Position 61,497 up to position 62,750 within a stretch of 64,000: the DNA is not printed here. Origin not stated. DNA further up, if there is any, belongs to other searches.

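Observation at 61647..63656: GATase1-like domain joined through a signal-peptide-like hydrophobic segment to a CE15-type esterase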

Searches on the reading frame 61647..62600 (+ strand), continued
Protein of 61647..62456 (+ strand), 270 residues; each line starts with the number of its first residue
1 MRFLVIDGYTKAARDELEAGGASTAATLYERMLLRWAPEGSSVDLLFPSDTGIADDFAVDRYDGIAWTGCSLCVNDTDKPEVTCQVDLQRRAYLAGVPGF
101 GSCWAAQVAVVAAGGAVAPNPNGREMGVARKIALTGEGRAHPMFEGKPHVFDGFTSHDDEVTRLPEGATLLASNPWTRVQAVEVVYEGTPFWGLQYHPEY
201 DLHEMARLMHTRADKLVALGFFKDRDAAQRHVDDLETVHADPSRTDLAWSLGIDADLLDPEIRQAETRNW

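Call 25: find_related_loci(query=A2, collection=genome_contigs, flank=10000)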
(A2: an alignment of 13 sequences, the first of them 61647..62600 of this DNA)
Query A2 (318 aa) in genome_contigs; peptide patterns used: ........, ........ (x = any residue, [..] = any of these).
496 stretches matched a pattern; 481 encode a relative of the query (tblastn E <= 1e-3); the best 80 are kept; 80 distinct loci.
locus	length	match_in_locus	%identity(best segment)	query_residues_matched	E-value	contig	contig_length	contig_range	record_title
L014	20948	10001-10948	73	2-318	5e-157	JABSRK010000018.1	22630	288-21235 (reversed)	MAG: Planctomycetota bacterium isolate DT_84 DT-Planctomycetota-1_scaffold_18, whole genome shotgun sequence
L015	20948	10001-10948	75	2-318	4e-156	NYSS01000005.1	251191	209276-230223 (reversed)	MAG: Planctomycetota bacterium isolate CPC9 66021, whole genome shotgun sequence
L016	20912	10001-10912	62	2-303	2e-121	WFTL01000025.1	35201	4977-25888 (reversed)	MAG: Planctomycetaceae bacterium isolate S139_18 k151_163525, whole genome shotgun sequence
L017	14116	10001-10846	62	2-281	6e-121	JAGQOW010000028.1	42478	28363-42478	MAG: Planctomycetales bacterium isolate HKST-UBA24 NODE_29_length_42478_cov_3.869461, whole genome shotgun sequence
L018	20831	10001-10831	64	2-276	8e-121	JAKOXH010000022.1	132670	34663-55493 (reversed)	MAG: Planctomycetota bacterium isolate JPNG_metabat.20 k201_52950, whole genome shotgun sequence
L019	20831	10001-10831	63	2-276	1e-120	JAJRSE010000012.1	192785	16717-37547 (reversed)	MAG: Planctomycetota bacterium isolate Dive100_bin4.32 k141_117791, whole genome shotgun sequence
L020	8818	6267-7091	65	3-276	1e-119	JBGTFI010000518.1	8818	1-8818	MAG: Phycisphaeraceae bacterium isolate JTS-RE188 k141_3499872, whole genome shotgun sequence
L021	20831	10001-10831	62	2-276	3e-119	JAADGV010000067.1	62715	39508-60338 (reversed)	MAG: Planctomycetota bacterium isolate M_MetaBat.130 contig-127_1710, whole genome shotgun sequence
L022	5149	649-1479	61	2-276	7e-119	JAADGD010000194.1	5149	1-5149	MAG: Planctomycetota bacterium isolate M_MetaBat.1 contig-127_28301, whole genome shotgun sequence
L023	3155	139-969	62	2-276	7e-121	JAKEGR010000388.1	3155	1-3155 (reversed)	MAG: Planctomycetota bacterium isolate PMV_4.94 PMV_4.94.k101_3632875, whole genome shotgun sequence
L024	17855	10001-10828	61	2-276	6e-114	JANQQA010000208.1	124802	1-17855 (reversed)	MAG: Bythopirellula sp. isolate IP29b_bin.185 k99_2101497, whole genome shotgun sequence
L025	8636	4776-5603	61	2-276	1e-113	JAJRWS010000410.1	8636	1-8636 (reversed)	MAG: Planctomycetota bacterium isolate Dive96_bin2.49 k141_3274771, whole genome shotgun sequence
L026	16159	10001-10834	64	1-276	8e-114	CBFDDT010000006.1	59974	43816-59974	MAG TPA_asm: uncultured bacterium isolate SRR26215674_binner23_Refined_73 genome assembly, contig: ERZ25073485.190, whol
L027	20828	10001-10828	61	2-276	3e-113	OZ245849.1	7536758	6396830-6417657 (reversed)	MAG: Bythopirellula sp. isolate a23da1fa-4258-4937-963d-949696e3e025 genome assembly, chromosome: 1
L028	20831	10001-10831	61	1-276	8e-113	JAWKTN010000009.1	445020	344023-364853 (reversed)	MAG: Pirellulaceae bacterium isolate BC1.9 BC1.9.fa-9, whole genome shotgun sequence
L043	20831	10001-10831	60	1-276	2e-109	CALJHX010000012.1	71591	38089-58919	MAG: uncultured Verrucomicrobiae bacterium isolate FRAM_RAS_EGC1617_bin38 genome assembly, contig: FRAM_EGC1617_bin38-12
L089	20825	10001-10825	59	2-276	5e-105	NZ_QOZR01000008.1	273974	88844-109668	Virgifigura deserti strain SYSU D60014 s1173_Contig8, whole genome shotgun sequence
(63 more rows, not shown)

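Call 45: search_protein_families(library=pfam, proteins=[L089:2921-4582:+, L089:4605-5579:-, L089:6550-9144:+, L089:11000-11677:+, L089:11704-12873:-, L089:14411-16309:+, L043:6177-7403:+, L043:7400-8848:+, L043:11878-13944:-, L043:14468-15493:-], max_evalue=0.00001)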
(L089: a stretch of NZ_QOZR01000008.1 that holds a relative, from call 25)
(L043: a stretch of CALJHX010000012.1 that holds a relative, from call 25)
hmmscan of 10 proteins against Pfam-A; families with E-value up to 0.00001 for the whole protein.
L089:2921-4582:+ (553 aa): 2 families
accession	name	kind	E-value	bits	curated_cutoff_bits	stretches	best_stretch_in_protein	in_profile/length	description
PF00501.34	AMP-binding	-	3.3e-70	237.2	29.9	1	51-412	10-384/384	AMP-binding enzyme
PF13193.12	AMP-binding_C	-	8e-22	78.4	24.5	1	462-540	1-76/76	AMP-binding enzyme C-terminal domain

L089:4605-5579:- (324 aa): 4 families
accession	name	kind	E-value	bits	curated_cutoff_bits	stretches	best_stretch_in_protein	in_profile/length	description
PF00455.28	DeoRC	-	1.2e-51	175.2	31.8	1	132-289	2-159/160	DeoR C terminal sensor domain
PF08220.18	HTH_DeoR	-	7e-16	58.2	21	1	64-118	1-55/57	DeoR-like helix-turn-helix domain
PF25213.1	HVO_A0261_N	-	9.1e-08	32.3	35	1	59-118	7-65/86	HVO_A0261 N-terminal domain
PF13545.12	HTH_Crp_2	-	3e-06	27.5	27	1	77-119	22-64/70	Crp-like helix-turn-helix domain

L089:6550-9144:+ (864 aa): 7 families
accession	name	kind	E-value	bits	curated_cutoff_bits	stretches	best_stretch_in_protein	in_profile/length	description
PF01571.26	GCV_T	-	1e-80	271.1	25.6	1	474-746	1-255/255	Aminomethyltransferase folate-binding domain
PF01266.30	DAO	-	3.7e-78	264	27.9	1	59-414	2-353/353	FAD dependent oxidoreductase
PF16350.10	FAO_M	-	2.8e-21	75.9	27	1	418-472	2-56/56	FAD dependent oxidoreductase central domain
PF08669.17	GCV_T_C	-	3e-20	72.3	25.9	1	772-856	1-80/80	Glycine cleavage T-protein C-terminal barrel domain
PF07992.20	Pyr_redox_2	-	2.9e-08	33.9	26.1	0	55-90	141-175/291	Pyridine nucleotide-disulphide oxidoreductase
PF00070.33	Pyr_redox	-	8.8e-07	29.8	22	0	58-90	1-32/82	Pyridine nucleotide-disulphide oxidoreductase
PF13450.12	NAD_binding_8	-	4.1e-06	27.4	21.9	0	61-96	1-37/68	NAD(P)-binding Rossmann-like domain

L089:11000-11677:+ (225 aa): 1 family
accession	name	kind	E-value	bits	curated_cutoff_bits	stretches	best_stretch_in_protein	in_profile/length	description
PF08238.18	Sel1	-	4.4e-08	33.8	30.7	0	93-128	1-36/36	Sel1 repeat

L089:11704-12873:- (389 aa): 0 families

L089:14411-16309:+ (632 aa): 0 families

L043:6177-7403:+ (408 aa): 1 family
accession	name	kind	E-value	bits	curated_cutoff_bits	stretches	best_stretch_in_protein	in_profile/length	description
PF01663.27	Phosphodiest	-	6.4e-29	102.1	23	1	18-366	1-340/342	Type I phosphodiesterase / nucleotide pyrophosphatase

L043:7400-8848:+ (482 aa): 1 family
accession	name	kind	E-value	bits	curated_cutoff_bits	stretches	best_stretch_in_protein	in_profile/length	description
PF00171.27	Aldedh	-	3.8e-136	454.8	23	1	27-477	6-460/461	Aldehyde dehydrogenase family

L043:11878-13944:- (688 aa): 1 family
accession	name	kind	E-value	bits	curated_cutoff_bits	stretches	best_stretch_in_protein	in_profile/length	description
PF00171.27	Aldedh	-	3.1e-165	550.6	23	1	225-684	1-461/461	Aldehyde dehydrogenase family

L043:14468-15493:- (341 aa): 0 families

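Call 46: search_protein_families(library=ncbifam, proteins=[L043:6177-7403:+, L043:7400-8848:+, L043:11878-13944:-, L043:14468-15493:-, L043:10857-11612:-, L089:11704-12873:-], max_evalue=1e-10)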
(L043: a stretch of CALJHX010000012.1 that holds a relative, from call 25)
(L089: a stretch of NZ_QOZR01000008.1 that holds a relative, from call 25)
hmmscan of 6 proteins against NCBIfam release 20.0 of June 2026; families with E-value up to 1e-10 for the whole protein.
L043:6177-7403:+ (408 aa): 1 family
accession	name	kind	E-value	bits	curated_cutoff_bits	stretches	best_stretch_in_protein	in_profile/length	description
TIGR02335.1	hydr_PhnA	equivalog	3.8e-146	487.3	407.55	1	4-406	1-407/408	phosphonoacetate hydrolase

L043:7400-8848:+ (482 aa): 41 families (the best 25 are shown)
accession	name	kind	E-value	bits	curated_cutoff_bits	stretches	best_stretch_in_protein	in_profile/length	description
TIGR03250.1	PhnAcAld_DH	equivalog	1.2e-184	614.4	635.65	1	19-482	8-472/472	phosphonoacetaldehyde dehydrogenase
NF040648.1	lactal_redase_Meth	equivalog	1.6e-128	429.6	650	1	18-478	2-460/463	lactaldehyde dehydrogenase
NF047626.1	SulfactDhSafD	equivalog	1.2e-108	364.2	700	1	35-478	8-452/454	sulfoacetaldehyde dehydrogenase SafD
TIGR01780.1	SSADH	subfamily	1.6e-94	317.3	646.35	1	35-465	4-437/448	succinate-semialdehyde dehydrogenase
TIGR01804.1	BADH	equivalog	5.6e-90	302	668.6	1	19-469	2-461/467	betaine-aldehyde dehydrogenase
NF006916.0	PRK09407.1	equivalog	7.8e-90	301.9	521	1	25-473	31-486/526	succinic semialdehyde dehydrogenase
NF040869.1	G3PDH_Arch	equivalog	4.3e-89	299.5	780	1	14-477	19-488/502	NADP-dependent glyceraldehyde-3-phosphate dehydrogenase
NF006915.0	PRK09406.1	equivalog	2.6e-86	290.3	730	1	37-462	10-439/457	NADP-dependent succinic semialdehyde dehydrogenase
NF009725.0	PRK13252.1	equivalog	4.5e-86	289.2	593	1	16-477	8-476/488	betaine-aldehyde dehydrogenase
NF008415.0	PRK11241.1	equivalog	2.5e-84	283.7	828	1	18-464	14-464/482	NADP-dependent succinate-semialdehyde dehydrogenase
NF010000.0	PRK13473.1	subfamily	7.6e-83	278.7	615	1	17-460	5-453/475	aminobutyraldehyde dehydrogenase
NF042993.1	AlphKGSA_gudD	equivalog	1.2e-82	278.1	770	1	39-478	31-478/481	alpha-ketoglutaric semialdehyde dehydrogenase GucD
TIGR02299.1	HpaE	equivalog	1.9e-82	277.4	638.35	1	18-480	4-476/488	5-carboxymethyl-2-hydroxymuconate semialdehyde dehydrogenase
NF052305.1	DioxValDhHalo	equivalog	9.5e-81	272.1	750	1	18-477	8-478/483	2,5-dioxovalerate dehydrogenase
NF045735.1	PaDhStyDPseudo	equivalog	4.8e-77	259.7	850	1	19-477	7-478/483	phenylacetaldehyde dehydrogenase StyD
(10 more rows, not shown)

L043:11878-13944:- (688 aa): 39 families (the best 25 are shown)
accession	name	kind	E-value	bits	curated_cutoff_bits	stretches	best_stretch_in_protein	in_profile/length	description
NF010000.0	PRK13473.1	subfamily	3.1e-143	477.9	615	1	217-686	3-472/475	aminobutyraldehyde dehydrogenase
TIGR01804.1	BADH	equivalog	6e-139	463.5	668.6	1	221-682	2-467/467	betaine-aldehyde dehydrogenase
NF045735.1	PaDhStyDPseudo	equivalog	2.2e-136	455.3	850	1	216-685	2-480/483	phenylacetaldehyde dehydrogenase StyD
TIGR02299.1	HpaE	equivalog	4.5e-136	454.3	638.35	1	218-686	2-476/488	5-carboxymethyl-2-hydroxymuconate semialdehyde dehydrogenase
NF045736.1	PaDhStyDRhodo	equivalog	4.6e-133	444.3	800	1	216-685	2-476/479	phenylacetaldehyde dehydrogenase StyD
NF009725.0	PRK13252.1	equivalog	6.5e-130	433.8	593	1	218-687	8-480/488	betaine-aldehyde dehydrogenase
TIGR03216.1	OH_muco_semi_DH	equivalog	7.5e-123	410.6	693.25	1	220-686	4-479/481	2-hydroxymuconic semialdehyde dehydrogenase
NF007352.0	PRK09847.1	equivalog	2.9e-116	388.9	850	1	215-686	18-491/495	aldehyde dehydrogenase PuuC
TIGR03374.1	ABALDH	equivalog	6.8e-115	384.6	909.3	1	218-686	3-471/472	aminobutyraldehyde dehydrogenase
TIGR01780.1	SSADH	subfamily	8e-114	381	646.35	1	236-682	1-448/448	succinate-semialdehyde dehydrogenase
NF052305.1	DioxValDhHalo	equivalog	7.6e-109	364.8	750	1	220-685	8-480/483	2,5-dioxovalerate dehydrogenase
NF042993.1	AlphKGSA_gudD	equivalog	4.1e-108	362.2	770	1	220-686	7-480/481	alpha-ketoglutaric semialdehyde dehydrogenase GucD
NF050026.1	AcaldDHExaC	equivalog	9.8e-108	360.9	900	1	220-686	19-493/503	acetaldehyde dehydrogenase ExaC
NF008415.0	PRK11241.1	equivalog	4.2e-107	358.8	828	1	215-686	9-480/482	NADP-dependent succinate-semialdehyde dehydrogenase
NF040648.1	lactal_redase_Meth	equivalog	2.6e-102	343.3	650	1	219-685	1-461/463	lactaldehyde dehydrogenase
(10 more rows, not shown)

L043:14468-15493:- (341 aa): 0 families

L043:10857-11612:- (251 aa): 8 families
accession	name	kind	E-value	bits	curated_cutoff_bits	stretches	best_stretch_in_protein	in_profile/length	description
TIGR02253.1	CTE7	subfamily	1.2e-20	74.3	169.75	1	4-235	2-213/221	TIGR02253 family HAD-type hydrolase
TIGR02252.1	DREG-2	subfamily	1.1e-16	61.2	155.2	1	121-218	109-203/203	HAD hydrolase, REG-2-like, family IA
TIGR02254.1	YjjG_YfnB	equivalog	3.7e-15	56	159.9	1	69-243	51-220/223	YjjG family noncanonical pyrimidine nucleotidase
NF008018.0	PRK10748.1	equivalog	2.2e-12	46.7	225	1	2-220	8-208/238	5-amino-6-(5-phospho-D-ribitylamino)uracil phosphatase YigB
NF006976.0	PRK09449.1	equivalog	5.1e-12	45.8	183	1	117-245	95-221/225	pyrimidine 5'-nucleotidase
TIGR01428.1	HAD_type_II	equivalog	7.2e-12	45.7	125.4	0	4-217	1-188/197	haloacid dehalogenase type II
TIGR01549.1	HAD-SF-IA-v1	subfamily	8.4e-12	45.7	23.3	0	118-213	63-149/149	HAD-IA family hydrolase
NF053830.1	RUBPPhHalo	equivalog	2.2e-11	43.9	330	1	153-240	137-228/234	ribulose-1,5-bisphosphate 5-phosphatase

L089:11704-12873:- (389 aa): 0 families
